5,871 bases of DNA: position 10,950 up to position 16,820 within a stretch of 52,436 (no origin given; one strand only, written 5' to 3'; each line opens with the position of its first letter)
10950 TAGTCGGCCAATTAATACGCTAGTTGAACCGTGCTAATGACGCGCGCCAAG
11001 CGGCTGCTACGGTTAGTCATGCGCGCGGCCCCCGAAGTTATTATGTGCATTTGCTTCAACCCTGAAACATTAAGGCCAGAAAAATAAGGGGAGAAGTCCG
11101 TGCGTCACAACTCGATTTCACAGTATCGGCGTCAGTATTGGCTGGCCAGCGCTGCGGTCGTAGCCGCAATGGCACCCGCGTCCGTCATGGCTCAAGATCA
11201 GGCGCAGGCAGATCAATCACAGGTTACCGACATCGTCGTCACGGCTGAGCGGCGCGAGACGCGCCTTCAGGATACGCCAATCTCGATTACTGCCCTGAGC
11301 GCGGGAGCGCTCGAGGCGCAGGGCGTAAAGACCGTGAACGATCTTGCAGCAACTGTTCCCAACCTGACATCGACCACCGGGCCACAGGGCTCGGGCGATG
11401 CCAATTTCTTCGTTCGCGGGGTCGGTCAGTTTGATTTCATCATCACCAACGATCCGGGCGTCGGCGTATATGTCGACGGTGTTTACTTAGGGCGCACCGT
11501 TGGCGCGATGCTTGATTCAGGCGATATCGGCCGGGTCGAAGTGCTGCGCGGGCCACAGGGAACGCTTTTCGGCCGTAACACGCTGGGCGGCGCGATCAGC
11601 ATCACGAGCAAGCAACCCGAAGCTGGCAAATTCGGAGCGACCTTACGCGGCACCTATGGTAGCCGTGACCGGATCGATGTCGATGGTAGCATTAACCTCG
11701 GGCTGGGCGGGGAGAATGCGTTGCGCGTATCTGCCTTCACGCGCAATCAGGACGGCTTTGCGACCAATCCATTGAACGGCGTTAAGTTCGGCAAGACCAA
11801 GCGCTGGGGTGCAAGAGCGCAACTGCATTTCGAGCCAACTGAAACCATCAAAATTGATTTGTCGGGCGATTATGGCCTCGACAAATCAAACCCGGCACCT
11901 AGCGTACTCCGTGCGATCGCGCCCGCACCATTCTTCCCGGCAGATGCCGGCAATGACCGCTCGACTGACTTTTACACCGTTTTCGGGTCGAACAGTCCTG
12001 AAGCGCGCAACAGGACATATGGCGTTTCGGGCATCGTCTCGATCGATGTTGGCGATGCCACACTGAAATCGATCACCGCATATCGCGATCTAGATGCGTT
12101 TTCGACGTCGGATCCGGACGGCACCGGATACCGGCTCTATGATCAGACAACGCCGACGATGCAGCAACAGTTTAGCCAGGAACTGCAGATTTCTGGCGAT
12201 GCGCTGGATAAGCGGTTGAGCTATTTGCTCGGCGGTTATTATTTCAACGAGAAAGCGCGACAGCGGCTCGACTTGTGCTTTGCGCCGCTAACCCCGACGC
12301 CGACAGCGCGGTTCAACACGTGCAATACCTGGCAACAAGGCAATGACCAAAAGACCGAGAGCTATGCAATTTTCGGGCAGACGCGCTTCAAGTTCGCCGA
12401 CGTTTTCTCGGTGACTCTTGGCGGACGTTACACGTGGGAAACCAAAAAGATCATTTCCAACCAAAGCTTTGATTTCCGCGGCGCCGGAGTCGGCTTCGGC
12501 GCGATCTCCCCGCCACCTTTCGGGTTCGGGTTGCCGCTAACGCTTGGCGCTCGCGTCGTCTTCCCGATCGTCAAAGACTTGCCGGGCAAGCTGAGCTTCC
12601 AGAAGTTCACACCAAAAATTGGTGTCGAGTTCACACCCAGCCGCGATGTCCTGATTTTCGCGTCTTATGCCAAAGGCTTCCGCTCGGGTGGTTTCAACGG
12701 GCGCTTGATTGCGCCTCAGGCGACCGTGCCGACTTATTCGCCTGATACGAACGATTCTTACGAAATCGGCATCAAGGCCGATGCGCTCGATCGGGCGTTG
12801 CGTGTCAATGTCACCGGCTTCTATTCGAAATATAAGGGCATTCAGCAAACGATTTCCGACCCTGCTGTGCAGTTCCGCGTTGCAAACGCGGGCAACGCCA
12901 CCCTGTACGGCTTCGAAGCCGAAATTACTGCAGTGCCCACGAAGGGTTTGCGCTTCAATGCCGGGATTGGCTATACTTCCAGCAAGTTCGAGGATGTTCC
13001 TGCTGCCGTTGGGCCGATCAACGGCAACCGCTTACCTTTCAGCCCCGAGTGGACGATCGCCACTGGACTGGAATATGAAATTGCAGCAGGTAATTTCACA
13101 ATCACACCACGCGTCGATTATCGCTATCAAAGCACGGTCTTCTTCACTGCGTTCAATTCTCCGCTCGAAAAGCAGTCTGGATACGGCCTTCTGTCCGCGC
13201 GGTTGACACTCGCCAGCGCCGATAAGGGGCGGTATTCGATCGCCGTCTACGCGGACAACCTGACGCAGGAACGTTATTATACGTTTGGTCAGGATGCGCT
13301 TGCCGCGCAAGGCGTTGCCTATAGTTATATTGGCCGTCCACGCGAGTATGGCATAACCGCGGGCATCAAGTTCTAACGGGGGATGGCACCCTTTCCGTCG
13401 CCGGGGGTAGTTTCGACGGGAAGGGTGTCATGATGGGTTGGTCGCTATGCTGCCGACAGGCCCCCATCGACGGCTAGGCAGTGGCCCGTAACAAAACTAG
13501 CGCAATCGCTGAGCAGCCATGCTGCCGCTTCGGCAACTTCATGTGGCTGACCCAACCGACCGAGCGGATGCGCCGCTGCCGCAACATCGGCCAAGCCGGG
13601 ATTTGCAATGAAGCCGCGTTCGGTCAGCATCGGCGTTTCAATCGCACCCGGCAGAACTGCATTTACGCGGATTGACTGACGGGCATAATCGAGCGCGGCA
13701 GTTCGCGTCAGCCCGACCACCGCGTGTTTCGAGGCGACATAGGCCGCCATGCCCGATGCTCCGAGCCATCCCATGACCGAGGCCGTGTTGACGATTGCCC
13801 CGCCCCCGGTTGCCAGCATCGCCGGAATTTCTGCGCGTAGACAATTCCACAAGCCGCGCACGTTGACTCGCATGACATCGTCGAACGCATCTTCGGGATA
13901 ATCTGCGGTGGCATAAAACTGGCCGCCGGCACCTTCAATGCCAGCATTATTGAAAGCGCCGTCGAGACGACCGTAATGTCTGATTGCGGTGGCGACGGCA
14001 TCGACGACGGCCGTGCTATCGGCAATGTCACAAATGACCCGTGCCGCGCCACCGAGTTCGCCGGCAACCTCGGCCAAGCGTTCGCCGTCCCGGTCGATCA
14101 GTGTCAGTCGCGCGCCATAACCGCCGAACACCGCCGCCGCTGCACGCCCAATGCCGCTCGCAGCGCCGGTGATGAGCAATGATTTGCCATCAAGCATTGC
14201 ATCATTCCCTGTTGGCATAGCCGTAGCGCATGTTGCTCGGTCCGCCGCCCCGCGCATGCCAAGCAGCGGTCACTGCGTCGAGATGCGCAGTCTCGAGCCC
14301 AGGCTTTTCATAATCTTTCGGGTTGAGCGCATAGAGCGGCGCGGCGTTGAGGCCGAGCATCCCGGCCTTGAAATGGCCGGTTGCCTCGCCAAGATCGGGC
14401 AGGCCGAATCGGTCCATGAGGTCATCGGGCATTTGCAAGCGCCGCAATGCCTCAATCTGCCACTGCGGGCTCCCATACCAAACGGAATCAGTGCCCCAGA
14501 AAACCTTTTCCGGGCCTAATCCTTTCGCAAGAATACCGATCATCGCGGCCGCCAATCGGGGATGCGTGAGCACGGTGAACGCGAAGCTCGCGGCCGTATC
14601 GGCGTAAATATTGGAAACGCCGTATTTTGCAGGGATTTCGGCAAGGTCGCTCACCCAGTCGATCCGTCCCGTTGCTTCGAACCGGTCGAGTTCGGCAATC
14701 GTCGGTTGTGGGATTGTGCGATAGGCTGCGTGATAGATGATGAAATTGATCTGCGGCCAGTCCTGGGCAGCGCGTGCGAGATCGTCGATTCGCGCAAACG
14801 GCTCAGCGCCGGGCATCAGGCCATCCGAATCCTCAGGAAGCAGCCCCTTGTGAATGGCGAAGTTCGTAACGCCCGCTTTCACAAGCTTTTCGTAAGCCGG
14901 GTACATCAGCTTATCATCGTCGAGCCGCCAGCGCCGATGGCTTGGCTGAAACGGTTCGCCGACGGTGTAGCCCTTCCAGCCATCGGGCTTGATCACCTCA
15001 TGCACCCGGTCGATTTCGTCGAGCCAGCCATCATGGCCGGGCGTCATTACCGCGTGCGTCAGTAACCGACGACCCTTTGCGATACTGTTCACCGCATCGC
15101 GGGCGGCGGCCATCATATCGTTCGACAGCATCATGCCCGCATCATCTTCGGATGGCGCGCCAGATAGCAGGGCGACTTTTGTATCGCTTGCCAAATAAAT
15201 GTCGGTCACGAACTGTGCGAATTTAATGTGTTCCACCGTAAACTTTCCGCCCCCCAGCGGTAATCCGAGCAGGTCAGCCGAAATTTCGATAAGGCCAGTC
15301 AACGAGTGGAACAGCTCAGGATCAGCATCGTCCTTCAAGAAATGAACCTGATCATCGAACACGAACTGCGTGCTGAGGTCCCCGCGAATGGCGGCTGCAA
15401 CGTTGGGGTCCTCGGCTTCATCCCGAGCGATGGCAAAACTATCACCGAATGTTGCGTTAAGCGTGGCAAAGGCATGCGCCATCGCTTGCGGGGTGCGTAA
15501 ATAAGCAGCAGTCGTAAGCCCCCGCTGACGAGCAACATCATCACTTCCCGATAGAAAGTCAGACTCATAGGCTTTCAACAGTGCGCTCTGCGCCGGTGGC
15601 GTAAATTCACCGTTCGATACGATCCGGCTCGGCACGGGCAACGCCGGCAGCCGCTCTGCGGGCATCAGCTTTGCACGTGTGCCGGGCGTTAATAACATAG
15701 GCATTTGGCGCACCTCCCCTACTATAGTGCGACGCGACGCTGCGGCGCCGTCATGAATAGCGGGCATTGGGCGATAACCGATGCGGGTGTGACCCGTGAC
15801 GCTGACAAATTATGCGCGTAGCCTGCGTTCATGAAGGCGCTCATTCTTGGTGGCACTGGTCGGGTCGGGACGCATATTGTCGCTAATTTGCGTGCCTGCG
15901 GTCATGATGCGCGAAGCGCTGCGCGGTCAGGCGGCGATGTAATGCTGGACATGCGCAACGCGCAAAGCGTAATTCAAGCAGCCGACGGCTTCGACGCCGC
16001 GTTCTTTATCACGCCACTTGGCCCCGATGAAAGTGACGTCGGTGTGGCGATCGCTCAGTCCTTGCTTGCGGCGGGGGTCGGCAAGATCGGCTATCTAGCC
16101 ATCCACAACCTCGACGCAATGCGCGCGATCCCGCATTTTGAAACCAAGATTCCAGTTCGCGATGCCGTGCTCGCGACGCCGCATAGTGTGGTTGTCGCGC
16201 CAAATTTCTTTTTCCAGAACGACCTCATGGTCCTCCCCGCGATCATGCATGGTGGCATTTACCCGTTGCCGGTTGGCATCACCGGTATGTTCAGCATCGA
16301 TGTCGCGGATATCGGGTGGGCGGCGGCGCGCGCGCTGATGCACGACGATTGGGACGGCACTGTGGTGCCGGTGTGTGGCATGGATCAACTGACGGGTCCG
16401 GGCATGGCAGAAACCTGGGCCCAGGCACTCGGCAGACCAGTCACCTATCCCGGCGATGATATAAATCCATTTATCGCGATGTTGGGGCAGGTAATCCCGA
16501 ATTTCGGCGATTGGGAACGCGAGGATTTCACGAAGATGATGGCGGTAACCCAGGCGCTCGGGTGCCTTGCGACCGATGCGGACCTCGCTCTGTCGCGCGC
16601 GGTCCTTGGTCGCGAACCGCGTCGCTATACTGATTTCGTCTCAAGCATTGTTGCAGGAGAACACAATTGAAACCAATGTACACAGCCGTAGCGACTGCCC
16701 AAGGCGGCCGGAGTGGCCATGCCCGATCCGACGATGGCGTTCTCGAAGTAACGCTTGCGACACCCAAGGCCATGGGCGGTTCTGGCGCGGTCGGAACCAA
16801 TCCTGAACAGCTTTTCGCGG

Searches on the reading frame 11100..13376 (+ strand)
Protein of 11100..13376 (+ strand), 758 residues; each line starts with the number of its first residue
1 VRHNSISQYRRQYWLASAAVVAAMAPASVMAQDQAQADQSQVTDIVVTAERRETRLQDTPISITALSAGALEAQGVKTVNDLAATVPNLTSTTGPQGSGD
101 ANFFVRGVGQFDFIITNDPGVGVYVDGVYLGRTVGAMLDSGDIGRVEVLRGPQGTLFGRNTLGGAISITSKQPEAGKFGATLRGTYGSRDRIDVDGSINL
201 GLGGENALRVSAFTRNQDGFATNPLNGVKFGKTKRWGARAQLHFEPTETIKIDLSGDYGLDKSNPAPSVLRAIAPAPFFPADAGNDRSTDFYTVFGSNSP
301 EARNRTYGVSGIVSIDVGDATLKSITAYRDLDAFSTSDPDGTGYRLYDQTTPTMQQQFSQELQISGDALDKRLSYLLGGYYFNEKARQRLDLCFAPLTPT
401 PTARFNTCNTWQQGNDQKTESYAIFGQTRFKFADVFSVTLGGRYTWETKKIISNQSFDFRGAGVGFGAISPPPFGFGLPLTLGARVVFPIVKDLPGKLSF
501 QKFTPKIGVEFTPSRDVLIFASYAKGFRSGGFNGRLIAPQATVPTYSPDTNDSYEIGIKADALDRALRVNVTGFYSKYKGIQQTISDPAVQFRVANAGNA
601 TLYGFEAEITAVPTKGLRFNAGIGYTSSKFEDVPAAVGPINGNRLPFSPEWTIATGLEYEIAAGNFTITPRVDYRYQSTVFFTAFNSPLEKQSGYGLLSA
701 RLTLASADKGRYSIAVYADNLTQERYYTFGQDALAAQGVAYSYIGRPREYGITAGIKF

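Call 8: search_protein_families(library=pfam, proteins=[window:11100-13376:+], max_evalue=0.0001)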
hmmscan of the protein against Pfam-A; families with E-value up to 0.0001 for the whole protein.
window:11100-13376:+ (758 aa): 2 families
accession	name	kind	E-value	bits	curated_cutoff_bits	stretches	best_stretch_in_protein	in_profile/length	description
PF00593.30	TonB_dep_Rec_b-barrel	-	3.7e-43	149.4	27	1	256-721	15-436/436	TonB dependent receptor-like, beta-barrel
PF07715.20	Plug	-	6e-20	72.2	23.9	1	56-165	2-107/107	TonB-dependent Receptor Plug Domain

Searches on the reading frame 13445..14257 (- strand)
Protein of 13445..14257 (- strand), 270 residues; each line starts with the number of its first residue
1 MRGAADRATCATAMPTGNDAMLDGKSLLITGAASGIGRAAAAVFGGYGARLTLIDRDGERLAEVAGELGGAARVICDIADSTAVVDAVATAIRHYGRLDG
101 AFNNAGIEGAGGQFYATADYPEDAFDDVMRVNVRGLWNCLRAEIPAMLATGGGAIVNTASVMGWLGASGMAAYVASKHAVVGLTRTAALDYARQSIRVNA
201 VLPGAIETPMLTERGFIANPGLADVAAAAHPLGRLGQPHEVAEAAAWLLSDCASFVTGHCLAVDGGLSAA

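Call 8: search_protein_families(library=pfam, proteins=[window:13445-14257:-], max_evalue=0.0001)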
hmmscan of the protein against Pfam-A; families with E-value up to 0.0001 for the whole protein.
window:13445-14257:- (270 aa): 3 families
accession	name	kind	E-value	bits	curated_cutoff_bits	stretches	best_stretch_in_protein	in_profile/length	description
PF13561.12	adh_short_C2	-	1.6e-61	208.3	27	1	31-268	1-236/236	Enoyl-(Acyl carrier protein) reductase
PF00106.31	adh_short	-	1.3e-50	172.1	26.6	1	26-213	2-189/195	short chain dehydrogenase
PF08659.16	KR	-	2.9e-08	34.3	22.6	1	27-183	3-159/180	KR domain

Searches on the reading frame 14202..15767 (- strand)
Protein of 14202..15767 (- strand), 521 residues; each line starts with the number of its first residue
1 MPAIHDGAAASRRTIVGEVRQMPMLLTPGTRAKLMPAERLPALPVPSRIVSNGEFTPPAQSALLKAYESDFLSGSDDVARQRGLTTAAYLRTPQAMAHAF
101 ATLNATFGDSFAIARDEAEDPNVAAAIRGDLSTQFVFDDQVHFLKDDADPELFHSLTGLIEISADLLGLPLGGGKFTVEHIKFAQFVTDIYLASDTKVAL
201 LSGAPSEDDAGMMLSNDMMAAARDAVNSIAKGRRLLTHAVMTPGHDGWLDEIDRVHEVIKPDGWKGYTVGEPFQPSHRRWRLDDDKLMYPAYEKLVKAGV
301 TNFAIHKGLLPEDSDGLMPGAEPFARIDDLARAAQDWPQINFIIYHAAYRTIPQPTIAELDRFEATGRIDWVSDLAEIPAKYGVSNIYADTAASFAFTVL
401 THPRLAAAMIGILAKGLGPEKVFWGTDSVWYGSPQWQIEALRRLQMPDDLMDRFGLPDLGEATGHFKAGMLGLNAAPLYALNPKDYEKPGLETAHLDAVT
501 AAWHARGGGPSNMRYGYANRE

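Call 9: search_protein_families(library=pfam, proteins=[window:14202-15767:-], max_evalue=0.0001)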
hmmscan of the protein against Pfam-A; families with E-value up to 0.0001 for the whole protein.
window:14202-15767:- (521 aa): 1 family
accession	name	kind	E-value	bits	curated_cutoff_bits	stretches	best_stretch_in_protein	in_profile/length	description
PF04909.20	Amidohydro_2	-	9.8e-09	35.8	26.4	1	250-480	93-288/289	Amidohydrolase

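Call 57: search_protein_families(library=ncbifam, proteins=[window:14202-15767:-], max_evalue=1e-10)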
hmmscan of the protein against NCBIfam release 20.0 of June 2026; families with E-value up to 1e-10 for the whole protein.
window:14202-15767:- (521 aa): 0 families

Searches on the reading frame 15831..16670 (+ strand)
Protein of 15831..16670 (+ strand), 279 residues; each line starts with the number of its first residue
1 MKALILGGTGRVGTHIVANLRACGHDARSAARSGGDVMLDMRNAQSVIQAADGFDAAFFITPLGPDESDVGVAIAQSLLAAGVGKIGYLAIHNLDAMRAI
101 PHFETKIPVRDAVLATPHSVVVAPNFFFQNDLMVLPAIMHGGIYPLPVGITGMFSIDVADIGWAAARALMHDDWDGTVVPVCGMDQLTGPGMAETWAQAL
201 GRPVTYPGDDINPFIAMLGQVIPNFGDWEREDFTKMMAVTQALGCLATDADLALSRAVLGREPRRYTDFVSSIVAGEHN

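Call 9: search_protein_families(library=pfam, proteins=[window:15831-16670:+], max_evalue=0.0001)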
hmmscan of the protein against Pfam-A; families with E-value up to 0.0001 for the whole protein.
window:15831-16670:+ (279 aa): 1 family
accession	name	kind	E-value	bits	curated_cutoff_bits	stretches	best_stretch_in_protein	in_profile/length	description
PF05368.20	NmrA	-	2.3e-12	47.6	27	1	4-239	6-266/298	NmrA-like family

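Call 57: search_protein_families(library=ncbifam, proteins=[window:15831-16670:+], max_evalue=1e-10)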
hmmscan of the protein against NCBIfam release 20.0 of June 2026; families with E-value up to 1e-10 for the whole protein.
window:15831-16670:+ (279 aa): 0 families
